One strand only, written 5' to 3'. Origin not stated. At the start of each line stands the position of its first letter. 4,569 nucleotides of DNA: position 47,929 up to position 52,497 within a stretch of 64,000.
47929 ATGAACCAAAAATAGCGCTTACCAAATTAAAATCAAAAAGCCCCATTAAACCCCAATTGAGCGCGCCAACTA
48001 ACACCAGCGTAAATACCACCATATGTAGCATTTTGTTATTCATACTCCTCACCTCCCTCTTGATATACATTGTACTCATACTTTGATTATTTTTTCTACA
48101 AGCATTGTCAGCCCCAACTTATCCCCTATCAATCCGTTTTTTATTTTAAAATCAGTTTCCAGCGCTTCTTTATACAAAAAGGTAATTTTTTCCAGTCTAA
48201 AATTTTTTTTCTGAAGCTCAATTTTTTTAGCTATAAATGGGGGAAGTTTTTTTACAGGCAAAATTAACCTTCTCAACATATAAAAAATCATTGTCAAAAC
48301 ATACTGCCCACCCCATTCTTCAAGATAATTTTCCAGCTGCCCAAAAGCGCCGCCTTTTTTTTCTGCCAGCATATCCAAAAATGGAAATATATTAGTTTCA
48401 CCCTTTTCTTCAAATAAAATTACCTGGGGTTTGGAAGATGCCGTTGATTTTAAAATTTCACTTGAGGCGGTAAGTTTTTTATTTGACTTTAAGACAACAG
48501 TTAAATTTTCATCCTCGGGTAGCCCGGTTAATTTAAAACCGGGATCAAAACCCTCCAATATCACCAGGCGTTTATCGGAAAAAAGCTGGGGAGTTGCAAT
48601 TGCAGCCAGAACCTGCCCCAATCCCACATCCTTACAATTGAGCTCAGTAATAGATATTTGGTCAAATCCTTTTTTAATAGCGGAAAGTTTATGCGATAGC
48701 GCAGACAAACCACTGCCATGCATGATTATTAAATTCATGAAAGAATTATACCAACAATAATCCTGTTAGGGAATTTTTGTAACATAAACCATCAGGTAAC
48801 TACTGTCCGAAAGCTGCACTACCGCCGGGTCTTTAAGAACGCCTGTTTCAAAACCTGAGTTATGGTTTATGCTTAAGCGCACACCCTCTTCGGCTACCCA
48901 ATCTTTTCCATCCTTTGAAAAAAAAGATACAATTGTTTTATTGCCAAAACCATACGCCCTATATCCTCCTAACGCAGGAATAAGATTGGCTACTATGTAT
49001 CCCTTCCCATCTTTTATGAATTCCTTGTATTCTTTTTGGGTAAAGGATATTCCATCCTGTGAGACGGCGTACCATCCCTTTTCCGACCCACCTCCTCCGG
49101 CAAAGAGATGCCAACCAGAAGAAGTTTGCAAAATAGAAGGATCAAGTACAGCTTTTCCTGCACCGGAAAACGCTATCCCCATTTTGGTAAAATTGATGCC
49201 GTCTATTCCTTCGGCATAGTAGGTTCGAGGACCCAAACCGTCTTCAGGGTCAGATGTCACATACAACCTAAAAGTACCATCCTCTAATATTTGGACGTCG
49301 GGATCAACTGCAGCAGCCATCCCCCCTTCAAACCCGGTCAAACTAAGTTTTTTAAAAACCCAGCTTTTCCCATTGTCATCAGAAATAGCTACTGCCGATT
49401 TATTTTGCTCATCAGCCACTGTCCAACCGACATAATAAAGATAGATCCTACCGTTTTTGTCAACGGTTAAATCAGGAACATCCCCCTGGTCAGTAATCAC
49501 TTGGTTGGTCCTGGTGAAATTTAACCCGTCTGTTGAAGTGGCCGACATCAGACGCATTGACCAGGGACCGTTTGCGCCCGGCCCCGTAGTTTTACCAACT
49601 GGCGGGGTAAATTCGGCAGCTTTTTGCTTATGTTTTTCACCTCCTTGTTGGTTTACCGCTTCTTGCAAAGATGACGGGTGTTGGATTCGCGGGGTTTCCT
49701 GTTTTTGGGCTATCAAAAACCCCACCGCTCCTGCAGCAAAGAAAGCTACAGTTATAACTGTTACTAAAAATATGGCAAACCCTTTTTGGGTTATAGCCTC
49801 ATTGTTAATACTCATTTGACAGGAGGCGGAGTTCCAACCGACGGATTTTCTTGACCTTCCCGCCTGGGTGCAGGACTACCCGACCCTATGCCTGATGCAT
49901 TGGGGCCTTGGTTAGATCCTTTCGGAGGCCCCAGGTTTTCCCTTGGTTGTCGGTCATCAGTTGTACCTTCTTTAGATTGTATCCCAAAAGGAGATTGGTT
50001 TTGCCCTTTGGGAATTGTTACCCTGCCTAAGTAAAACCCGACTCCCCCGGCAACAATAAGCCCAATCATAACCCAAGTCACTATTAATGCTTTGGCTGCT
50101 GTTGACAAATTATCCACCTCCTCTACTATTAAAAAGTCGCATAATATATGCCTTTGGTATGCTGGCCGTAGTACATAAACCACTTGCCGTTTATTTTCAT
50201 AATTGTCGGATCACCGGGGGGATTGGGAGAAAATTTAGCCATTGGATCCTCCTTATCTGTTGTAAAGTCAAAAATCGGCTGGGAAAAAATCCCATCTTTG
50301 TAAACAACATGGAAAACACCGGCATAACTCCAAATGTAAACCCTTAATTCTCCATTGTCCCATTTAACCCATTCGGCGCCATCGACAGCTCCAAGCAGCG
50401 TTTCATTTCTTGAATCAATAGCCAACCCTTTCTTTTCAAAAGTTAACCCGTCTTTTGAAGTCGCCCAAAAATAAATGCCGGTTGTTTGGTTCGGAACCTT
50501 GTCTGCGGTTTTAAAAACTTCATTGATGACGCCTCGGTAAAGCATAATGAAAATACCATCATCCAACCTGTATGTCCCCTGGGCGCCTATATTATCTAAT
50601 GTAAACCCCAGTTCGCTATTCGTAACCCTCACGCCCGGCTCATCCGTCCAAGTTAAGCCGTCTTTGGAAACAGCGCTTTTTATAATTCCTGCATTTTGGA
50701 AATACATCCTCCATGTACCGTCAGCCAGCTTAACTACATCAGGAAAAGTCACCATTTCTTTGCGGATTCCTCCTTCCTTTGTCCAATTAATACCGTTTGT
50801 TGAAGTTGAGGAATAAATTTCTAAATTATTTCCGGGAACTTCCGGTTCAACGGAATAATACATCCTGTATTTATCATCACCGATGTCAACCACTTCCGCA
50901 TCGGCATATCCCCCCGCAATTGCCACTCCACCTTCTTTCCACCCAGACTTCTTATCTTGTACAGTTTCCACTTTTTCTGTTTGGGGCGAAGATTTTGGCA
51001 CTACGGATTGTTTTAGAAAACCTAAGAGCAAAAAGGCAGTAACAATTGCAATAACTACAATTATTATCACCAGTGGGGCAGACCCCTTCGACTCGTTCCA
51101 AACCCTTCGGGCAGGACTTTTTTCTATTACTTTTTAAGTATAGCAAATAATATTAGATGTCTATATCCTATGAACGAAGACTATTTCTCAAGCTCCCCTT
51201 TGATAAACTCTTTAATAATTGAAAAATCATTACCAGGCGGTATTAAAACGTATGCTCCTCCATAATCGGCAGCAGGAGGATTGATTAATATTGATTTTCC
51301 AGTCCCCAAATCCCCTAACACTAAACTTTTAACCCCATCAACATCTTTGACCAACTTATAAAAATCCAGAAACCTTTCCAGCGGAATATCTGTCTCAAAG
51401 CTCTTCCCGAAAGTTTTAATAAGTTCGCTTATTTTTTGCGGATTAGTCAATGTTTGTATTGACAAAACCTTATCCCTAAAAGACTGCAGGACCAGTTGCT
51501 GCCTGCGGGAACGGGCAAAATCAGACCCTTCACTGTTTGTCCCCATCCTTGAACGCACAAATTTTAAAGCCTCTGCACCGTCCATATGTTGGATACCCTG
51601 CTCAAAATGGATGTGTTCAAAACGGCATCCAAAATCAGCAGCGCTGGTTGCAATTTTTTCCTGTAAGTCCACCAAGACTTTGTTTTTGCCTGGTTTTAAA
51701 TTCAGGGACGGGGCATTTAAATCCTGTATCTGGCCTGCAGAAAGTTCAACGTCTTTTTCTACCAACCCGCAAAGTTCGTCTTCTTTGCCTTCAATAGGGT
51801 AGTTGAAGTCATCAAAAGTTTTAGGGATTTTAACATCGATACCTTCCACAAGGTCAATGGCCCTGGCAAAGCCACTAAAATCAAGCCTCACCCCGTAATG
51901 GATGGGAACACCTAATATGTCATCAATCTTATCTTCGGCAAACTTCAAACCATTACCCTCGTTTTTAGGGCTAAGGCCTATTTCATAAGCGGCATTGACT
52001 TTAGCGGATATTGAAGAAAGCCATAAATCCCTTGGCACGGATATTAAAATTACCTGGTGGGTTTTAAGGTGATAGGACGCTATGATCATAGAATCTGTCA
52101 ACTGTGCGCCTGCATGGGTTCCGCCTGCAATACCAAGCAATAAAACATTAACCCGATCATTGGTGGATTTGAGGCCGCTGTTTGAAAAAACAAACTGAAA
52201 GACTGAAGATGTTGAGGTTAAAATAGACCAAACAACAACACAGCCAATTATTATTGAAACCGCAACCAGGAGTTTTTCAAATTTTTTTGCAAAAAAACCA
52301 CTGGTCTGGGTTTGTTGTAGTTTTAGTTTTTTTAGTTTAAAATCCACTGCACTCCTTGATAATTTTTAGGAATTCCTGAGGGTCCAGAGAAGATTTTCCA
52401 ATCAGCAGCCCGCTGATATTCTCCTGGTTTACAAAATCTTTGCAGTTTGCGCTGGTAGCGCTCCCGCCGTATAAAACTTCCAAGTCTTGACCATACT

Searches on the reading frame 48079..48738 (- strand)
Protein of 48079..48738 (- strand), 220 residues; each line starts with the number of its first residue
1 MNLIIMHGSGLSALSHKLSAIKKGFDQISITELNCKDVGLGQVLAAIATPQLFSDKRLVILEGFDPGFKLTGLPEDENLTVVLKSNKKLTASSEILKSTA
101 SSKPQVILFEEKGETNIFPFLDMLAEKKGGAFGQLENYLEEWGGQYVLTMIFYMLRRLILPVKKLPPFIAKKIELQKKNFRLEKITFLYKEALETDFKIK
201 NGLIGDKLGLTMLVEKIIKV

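Call 96: search_protein_families(library=pfam, proteins=[window:48079-48738:-], max_evalue=0.01)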
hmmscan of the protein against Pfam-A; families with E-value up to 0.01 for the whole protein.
window:48079-48738:- (220 aa): 2 families
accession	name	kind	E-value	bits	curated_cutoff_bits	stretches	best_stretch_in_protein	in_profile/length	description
PF21694.2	DNA_pol3_delta_C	-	5.7e-07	30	27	1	164-215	68-119/121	DNA polymerase III delta subunit, C-terminal domain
PF06144.19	DNA_pol3_delta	-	0.00041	20.8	21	1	20-64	22-66/124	DNA polymerase III, delta subunit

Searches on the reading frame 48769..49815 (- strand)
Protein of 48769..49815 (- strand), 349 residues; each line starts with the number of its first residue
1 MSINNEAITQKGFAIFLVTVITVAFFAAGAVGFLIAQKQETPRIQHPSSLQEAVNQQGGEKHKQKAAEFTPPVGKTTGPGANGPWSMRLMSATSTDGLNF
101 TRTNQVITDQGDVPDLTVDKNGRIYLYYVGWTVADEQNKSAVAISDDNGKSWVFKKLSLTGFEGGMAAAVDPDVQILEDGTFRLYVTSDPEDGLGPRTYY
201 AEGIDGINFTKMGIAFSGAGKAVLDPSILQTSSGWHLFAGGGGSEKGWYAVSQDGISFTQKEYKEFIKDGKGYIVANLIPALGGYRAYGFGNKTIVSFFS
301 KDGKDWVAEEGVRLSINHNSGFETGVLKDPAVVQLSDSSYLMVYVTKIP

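Call 96: search_protein_families(library=pfam, proteins=[window:48769-49815:-], max_evalue=0.01)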
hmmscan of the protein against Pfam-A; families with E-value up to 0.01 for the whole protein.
window:48769-49815:- (349 aa): 1 family
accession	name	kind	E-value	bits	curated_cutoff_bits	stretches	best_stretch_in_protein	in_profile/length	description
PF13088.12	BNR_2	-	7.6e-05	22.6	31.4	1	110-184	50-126/277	BNR repeat-like domain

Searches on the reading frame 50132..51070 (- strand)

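Call 96: search_protein_families(library=pfam, proteins=[window:50132-51070:-], max_evalue=0.01)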
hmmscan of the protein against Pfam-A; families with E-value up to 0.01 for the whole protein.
window:50132-51070:- (313 aa): 1 family
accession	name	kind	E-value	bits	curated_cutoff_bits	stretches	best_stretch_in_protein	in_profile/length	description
PF04616.20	Glyco_hydro_43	-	0.00031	20.6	32.2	0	51-100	6-50/288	Glycosyl hydrolases family 43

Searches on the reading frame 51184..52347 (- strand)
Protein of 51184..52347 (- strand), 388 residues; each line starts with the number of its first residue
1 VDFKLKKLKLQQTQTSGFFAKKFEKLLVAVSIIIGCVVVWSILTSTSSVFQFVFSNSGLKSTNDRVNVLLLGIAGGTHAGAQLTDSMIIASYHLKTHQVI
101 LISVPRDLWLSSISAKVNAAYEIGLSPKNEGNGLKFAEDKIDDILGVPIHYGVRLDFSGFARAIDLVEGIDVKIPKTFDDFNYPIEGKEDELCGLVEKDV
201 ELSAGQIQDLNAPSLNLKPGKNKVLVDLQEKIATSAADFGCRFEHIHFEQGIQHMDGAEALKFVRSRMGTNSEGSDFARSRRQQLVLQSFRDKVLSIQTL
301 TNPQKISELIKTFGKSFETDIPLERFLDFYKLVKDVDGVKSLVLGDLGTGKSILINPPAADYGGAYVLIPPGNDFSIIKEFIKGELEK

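Call 96: search_protein_families(library=pfam, proteins=[window:51184-52347:-], max_evalue=0.01)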
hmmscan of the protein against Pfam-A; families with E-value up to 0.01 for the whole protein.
window:51184-52347:- (388 aa): 1 family
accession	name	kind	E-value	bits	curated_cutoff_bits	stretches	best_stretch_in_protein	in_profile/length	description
PF03816.19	LytR_cpsA_psr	-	4.3e-27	95.6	24.6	1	84-294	2-148/150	LytR_cpsA_psr family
